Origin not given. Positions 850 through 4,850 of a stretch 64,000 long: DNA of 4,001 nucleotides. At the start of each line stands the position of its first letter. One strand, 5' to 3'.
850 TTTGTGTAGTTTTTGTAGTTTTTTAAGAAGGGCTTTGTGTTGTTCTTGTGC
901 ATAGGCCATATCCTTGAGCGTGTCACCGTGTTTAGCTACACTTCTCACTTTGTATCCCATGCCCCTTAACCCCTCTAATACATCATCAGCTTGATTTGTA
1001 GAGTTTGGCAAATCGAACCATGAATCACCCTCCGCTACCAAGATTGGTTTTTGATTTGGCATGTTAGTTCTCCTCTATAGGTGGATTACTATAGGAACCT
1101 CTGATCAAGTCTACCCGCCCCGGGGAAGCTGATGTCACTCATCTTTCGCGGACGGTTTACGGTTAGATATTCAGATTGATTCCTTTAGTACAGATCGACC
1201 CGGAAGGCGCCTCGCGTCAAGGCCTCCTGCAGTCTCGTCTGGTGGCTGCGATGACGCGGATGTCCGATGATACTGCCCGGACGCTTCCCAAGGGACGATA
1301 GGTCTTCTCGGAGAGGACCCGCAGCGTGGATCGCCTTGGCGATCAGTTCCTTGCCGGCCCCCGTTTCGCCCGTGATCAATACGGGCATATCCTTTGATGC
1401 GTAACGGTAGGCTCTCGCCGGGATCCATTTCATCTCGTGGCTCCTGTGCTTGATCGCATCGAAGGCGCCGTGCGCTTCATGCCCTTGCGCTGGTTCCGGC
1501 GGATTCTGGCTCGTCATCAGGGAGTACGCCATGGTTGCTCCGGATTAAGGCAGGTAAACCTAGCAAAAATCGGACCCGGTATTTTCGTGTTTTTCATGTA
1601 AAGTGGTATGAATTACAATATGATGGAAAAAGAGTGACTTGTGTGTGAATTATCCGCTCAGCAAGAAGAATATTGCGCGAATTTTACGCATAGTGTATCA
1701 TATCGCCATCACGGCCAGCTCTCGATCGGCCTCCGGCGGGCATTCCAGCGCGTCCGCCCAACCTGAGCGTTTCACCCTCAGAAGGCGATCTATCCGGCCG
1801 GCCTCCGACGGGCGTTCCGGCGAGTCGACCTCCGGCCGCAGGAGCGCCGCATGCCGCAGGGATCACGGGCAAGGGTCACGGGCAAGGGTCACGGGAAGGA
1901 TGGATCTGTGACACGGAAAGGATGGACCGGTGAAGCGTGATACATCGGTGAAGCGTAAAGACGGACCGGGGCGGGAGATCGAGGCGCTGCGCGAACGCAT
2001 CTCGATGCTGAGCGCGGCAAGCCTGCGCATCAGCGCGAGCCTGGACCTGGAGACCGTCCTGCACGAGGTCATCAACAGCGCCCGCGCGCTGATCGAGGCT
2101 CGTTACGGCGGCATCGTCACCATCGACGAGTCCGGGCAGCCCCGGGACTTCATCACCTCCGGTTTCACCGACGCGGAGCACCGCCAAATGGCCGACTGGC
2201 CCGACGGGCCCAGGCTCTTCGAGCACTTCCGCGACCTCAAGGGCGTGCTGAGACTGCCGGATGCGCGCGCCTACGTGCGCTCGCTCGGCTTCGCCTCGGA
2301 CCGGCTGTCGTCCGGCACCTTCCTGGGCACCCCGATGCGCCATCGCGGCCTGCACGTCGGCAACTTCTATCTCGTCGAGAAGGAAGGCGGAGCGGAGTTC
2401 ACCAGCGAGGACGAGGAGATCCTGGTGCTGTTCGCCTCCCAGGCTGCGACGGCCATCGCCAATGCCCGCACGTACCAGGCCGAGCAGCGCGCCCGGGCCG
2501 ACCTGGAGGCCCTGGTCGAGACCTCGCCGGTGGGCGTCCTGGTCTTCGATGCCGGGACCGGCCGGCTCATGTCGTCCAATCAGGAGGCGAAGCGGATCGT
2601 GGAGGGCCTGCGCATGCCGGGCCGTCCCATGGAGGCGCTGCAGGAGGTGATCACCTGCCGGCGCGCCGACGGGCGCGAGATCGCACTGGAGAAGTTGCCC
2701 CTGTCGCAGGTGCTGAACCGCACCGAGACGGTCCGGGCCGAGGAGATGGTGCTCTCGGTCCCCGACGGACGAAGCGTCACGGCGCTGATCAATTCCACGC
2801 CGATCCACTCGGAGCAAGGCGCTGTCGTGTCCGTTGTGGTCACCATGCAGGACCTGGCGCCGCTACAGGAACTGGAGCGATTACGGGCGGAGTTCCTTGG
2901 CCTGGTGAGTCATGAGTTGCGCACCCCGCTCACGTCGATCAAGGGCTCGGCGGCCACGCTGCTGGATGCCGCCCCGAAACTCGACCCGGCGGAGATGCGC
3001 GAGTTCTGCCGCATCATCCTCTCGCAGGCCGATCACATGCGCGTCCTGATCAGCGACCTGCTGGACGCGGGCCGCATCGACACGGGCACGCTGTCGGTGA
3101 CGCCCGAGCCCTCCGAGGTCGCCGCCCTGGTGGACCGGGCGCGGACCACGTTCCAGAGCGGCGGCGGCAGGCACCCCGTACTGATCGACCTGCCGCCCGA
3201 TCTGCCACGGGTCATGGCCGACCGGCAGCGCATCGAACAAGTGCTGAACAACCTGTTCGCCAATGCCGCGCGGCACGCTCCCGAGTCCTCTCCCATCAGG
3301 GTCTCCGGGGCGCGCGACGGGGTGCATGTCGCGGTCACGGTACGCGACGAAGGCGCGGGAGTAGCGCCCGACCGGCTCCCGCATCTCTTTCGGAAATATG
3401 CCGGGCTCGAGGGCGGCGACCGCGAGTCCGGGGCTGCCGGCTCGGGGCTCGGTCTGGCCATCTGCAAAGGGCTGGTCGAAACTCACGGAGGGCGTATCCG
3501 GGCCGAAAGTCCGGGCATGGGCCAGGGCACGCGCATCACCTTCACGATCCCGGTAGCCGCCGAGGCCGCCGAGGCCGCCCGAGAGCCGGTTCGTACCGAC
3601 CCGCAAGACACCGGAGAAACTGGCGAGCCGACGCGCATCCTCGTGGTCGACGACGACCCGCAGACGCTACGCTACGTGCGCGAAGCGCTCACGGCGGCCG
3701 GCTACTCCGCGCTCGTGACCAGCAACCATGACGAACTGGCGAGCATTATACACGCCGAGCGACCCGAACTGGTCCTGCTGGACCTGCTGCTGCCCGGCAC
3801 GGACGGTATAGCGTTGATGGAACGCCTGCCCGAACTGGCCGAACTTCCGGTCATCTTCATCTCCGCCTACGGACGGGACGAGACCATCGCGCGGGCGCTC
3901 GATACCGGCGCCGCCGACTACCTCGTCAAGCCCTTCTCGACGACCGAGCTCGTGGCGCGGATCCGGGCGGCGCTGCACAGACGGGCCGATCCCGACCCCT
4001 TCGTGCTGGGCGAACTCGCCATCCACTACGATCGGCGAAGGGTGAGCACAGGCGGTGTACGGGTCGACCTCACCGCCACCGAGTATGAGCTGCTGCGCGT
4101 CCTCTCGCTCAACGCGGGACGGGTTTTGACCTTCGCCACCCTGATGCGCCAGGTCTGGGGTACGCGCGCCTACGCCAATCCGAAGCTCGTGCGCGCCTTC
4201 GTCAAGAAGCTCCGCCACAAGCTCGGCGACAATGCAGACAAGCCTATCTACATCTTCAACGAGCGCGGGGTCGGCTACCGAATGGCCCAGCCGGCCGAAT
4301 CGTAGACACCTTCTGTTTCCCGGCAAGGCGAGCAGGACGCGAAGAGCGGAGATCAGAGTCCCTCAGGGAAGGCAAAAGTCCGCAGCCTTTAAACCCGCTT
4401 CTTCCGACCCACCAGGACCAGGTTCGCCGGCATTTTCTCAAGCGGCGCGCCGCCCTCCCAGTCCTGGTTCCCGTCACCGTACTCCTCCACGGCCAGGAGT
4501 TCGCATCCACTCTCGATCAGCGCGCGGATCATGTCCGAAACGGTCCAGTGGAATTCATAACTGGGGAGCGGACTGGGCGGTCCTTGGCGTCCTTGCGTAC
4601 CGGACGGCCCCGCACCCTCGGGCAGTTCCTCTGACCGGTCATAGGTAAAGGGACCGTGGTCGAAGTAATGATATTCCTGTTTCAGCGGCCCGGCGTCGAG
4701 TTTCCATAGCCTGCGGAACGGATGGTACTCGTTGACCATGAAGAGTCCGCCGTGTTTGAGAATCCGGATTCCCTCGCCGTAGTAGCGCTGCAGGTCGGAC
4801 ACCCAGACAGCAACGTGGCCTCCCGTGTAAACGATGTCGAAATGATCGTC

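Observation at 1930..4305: Complete two-component system in a single polypeptide (GAF-PAS-HisKA-HATPase-REC-OmpR wHTH)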

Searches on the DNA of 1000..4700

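Call 43: search_rna_families(source=window, start=1000, end=4700, threshold=evalue, max_evalue=1)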
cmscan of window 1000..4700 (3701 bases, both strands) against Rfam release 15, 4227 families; matches with E-value up to 1: 0.
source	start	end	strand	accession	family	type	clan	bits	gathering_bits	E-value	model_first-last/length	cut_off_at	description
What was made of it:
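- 1700..1929 (+): GC-rich leader with lineage-specific repeats (72-nt x2, 13-nt x3, 22-nt x2) and the SD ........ at 1915-1922. No Rfam match (call 43).
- Tried and rejected: No Rfam hit (call 43).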

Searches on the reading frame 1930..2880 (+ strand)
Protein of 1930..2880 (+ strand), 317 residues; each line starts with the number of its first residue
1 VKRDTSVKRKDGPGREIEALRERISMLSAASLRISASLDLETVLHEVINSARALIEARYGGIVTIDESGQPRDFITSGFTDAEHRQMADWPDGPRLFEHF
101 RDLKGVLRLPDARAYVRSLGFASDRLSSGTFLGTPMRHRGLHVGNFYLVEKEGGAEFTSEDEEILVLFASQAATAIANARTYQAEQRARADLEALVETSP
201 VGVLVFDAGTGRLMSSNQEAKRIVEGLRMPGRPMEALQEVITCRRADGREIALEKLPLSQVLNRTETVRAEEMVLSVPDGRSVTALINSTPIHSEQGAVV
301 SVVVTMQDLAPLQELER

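Call 37: search_solved_structures(query=window:1930-2880:+, max_evalue=0.01, show_alignments=2)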
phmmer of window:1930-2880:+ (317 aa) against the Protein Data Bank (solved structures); distinct sequences matched with E-value up to 0.01: 9.
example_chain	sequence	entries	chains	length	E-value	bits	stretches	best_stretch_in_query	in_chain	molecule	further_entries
2y79_A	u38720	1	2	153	7.1e-20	74.7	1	38-184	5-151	REDOX SENSOR HISTIDINE KINASE RESPONSE REGULATOR DEVS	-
4ynr_A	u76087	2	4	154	1.1e-19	74.1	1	38-184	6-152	Redox sensor histidine kinase response regulator DevS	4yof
2w3d_A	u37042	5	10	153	1.3e-19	73.8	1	38-184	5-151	TWO COMPONENT SENSOR HISTIDINE KINASE DEVS (GAF FAMILY PROTEIN)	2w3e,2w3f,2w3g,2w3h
2y8h_A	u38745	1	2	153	1.9e-19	73.4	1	38-184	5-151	TWO COMPONENT SENSOR HISTIDINE KINASE DEVS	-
2vzw_A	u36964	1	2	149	4.6e-15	59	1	40-184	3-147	PROBABLE HISTIDINE KINASE RESPONSE REGULATOR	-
1mc0_A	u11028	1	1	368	1.3e-06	31.2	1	39-188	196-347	3',5'-cyclic nucleotide phosphodiesterase 2A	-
3ibj_A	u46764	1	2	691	2.6e-05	26.9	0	39-188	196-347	cGMP-dependent 3',5'-cyclic phosphodiesterase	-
9lrn_A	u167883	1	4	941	6.1e-05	25.7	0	39-188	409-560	cGMP-dependent 3',5'-cyclic phosphodiesterase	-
3jab_B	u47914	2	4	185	0.00025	23.7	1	36-188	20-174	GafB domain of phosphodiesterase 2A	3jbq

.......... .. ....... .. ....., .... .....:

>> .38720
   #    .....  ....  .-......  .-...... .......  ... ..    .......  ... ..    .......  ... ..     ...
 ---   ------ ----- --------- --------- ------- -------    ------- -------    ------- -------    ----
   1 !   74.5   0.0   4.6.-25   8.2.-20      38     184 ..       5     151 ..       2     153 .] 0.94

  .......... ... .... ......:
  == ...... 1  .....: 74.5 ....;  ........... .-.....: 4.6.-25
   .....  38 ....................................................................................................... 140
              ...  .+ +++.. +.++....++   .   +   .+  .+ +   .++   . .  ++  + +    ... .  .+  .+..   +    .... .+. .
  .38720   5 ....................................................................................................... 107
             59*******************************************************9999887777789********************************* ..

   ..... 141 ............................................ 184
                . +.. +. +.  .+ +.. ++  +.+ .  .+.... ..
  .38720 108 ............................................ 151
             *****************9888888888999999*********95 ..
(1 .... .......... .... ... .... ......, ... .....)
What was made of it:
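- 2041..2460 (+): GAF domain (aa 38-177), a homologue of DevS/DosT GAF-A. PDB 2y79/2w3d/2vzw match at E 7e-20 to 5e-15 (call 37).
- On DevS/DosT haem-GAF sensors: PDB 2y79, 2w3d and 2vzw match at E 7e-20 to 5e-15 over aa 38-184 (call 37).
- Closest known: DevS. Same: The GAF domain is a clear homologue of GAF-A (E 7e-20 to 5e-15 over the whole domain, call 37).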
